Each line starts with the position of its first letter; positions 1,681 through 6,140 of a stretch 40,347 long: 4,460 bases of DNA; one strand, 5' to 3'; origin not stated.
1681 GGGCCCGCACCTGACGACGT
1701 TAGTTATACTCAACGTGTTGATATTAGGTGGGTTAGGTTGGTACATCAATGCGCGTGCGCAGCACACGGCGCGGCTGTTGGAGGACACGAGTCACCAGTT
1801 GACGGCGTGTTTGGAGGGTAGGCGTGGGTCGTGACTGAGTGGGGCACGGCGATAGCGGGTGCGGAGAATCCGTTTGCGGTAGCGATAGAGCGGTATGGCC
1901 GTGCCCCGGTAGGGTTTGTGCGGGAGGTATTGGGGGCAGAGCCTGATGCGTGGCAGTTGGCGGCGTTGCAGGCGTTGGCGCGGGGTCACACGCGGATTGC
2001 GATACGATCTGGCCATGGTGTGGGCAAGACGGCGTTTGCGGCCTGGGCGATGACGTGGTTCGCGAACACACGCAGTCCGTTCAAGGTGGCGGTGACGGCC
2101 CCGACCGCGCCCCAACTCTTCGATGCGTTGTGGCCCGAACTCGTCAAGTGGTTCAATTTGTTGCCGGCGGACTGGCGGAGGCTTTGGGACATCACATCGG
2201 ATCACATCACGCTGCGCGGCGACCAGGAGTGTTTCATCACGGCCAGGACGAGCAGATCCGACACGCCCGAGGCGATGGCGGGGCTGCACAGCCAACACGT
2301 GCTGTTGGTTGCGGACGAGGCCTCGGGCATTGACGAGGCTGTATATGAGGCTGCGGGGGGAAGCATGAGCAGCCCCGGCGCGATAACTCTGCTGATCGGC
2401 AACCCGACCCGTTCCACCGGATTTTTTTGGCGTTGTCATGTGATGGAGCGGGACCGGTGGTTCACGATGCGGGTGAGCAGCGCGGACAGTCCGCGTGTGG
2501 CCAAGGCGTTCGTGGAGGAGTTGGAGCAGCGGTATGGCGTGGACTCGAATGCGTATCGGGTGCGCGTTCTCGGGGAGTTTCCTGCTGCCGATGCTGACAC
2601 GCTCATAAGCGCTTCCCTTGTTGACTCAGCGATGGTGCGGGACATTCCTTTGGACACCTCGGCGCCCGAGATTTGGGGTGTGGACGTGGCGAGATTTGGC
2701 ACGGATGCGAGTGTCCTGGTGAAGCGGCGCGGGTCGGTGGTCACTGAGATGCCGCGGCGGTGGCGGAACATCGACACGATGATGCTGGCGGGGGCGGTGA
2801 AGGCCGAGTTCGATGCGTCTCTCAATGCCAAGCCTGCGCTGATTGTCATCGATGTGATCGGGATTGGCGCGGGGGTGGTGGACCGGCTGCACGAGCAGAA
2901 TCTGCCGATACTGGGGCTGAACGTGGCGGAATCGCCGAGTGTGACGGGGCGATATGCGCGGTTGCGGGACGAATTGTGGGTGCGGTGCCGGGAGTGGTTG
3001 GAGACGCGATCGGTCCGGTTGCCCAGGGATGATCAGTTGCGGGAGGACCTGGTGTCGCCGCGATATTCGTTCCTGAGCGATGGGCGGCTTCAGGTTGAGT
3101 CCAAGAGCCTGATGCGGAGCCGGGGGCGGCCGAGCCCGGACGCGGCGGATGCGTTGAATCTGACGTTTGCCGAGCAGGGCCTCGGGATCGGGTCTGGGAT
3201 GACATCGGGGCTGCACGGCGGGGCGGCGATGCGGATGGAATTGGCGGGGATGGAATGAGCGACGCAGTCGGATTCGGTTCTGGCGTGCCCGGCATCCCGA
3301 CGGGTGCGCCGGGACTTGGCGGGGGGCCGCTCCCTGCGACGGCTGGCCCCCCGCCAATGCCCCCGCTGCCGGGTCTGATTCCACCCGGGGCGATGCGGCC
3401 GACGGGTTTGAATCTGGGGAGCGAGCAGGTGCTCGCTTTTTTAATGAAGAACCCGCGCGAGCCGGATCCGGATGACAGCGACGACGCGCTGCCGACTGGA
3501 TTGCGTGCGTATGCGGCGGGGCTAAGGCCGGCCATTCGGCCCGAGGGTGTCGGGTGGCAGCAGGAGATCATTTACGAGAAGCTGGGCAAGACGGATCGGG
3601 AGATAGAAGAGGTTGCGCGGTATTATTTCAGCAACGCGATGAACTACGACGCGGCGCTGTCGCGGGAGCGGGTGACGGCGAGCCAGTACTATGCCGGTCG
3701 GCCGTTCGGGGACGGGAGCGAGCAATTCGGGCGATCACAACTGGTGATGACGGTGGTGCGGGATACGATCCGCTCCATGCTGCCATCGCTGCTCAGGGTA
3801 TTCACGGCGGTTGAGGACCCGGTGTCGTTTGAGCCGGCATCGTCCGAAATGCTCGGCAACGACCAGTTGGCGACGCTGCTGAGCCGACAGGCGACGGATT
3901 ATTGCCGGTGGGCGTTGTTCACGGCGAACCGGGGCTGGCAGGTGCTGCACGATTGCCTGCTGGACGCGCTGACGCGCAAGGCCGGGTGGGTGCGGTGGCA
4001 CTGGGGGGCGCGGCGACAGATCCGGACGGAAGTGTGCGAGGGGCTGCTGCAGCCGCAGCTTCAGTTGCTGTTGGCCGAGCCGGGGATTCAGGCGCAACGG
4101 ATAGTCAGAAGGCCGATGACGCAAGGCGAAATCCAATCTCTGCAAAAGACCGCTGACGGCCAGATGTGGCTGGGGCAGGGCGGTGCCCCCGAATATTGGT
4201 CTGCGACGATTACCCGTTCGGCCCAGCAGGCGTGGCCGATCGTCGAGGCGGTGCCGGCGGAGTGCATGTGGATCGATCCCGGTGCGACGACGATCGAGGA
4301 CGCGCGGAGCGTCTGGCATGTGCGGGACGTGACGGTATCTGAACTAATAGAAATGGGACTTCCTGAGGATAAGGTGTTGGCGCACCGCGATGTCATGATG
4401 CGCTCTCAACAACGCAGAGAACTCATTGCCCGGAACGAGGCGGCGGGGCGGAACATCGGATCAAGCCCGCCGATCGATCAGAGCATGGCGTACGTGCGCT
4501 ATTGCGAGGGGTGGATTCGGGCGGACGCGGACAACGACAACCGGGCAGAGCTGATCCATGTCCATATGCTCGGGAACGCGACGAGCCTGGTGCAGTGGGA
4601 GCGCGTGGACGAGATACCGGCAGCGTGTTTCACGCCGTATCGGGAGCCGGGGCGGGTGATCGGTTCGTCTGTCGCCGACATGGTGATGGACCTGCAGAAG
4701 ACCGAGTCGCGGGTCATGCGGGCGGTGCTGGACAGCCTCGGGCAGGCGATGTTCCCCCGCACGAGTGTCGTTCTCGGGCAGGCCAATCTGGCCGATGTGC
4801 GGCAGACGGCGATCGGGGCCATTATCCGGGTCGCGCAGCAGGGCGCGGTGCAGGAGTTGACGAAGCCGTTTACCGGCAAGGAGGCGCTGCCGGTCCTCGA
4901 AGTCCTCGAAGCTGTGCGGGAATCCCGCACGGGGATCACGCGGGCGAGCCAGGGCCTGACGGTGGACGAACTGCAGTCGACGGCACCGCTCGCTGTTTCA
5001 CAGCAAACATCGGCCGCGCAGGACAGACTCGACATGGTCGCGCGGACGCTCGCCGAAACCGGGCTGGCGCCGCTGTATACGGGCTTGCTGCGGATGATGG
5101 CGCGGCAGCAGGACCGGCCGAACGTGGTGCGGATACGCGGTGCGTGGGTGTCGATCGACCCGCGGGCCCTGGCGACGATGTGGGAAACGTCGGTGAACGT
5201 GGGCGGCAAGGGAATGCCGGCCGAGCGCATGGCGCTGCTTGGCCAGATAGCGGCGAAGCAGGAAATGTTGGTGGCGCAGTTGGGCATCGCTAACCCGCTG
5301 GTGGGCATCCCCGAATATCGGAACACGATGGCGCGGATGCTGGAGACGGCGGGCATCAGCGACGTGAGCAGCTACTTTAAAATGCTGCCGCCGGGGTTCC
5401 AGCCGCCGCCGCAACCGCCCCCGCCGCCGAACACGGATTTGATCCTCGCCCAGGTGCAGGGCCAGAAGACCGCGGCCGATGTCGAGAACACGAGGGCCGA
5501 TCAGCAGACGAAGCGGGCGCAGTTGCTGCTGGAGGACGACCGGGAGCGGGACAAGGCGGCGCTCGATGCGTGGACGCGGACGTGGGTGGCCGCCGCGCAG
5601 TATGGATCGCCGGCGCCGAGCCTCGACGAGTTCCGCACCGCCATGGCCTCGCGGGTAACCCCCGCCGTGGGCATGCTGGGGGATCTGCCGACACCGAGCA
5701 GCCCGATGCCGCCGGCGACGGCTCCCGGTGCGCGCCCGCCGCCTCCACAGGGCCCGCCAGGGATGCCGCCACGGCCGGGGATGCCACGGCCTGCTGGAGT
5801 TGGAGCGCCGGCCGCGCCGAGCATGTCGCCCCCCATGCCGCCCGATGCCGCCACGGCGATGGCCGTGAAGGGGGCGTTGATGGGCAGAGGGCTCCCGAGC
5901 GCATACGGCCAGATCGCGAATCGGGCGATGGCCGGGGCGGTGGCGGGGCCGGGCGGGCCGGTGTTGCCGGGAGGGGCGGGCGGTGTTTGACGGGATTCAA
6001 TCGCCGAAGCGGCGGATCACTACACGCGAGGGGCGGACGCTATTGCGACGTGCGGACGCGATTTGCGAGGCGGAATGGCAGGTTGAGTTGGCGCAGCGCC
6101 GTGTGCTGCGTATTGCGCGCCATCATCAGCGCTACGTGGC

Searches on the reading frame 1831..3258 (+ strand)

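Call 32: search_protein_families(library=phrogs, proteins=[window:1831-3258:+], max_evalue=0.001)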
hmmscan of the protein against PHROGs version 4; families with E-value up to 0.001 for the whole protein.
window:1831-3258:+ (475 aa): 3 families
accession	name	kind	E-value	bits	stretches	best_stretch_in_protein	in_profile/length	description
phrog_5902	-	unknown function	2.2e-52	179.5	1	18-324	13-329/359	-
phrog_2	-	head and packaging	2.7e-42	146.5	1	37-446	265-589/807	terminase large subunit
phrog_675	-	head and packaging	0.00043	19.7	1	52-193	54-192/576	terminase large subunit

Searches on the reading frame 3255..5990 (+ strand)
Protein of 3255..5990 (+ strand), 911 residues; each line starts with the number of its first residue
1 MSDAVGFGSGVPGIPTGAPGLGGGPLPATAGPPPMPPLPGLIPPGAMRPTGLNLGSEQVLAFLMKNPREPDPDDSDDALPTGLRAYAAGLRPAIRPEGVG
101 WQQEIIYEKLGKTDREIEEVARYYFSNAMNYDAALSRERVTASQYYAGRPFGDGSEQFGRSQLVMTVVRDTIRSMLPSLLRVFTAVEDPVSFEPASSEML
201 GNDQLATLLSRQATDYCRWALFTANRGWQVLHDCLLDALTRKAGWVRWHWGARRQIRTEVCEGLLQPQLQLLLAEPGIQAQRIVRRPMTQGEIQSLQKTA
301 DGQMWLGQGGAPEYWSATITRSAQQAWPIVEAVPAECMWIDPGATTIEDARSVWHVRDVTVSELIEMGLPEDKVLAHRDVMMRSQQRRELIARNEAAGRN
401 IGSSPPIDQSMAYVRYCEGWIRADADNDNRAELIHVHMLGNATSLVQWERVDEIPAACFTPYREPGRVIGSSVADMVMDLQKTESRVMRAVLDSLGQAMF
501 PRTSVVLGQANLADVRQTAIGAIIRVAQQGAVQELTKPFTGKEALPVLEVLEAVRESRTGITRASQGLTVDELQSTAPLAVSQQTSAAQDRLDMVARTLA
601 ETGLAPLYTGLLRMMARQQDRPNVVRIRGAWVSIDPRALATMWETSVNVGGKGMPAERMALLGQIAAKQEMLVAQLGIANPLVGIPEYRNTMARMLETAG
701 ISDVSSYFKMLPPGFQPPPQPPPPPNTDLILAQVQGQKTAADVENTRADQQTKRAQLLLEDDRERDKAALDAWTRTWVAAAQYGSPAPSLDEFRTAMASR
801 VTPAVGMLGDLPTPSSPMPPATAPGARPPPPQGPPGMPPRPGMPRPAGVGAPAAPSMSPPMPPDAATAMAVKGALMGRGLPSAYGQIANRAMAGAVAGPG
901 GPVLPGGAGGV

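Call 32: search_protein_families(library=phrogs, proteins=[window:3255-5990:+], max_evalue=0.001)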
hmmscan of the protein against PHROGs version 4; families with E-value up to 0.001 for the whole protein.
window:3255-5990:+ (911 aa): 2 families
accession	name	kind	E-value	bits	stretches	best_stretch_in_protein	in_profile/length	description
phrog_1216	-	head and packaging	1.1e-104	352.5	1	124-769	23-653/714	portal protein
phrog_332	-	connector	1.2e-14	54.6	1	328-631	155-431/560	head-tail adaptor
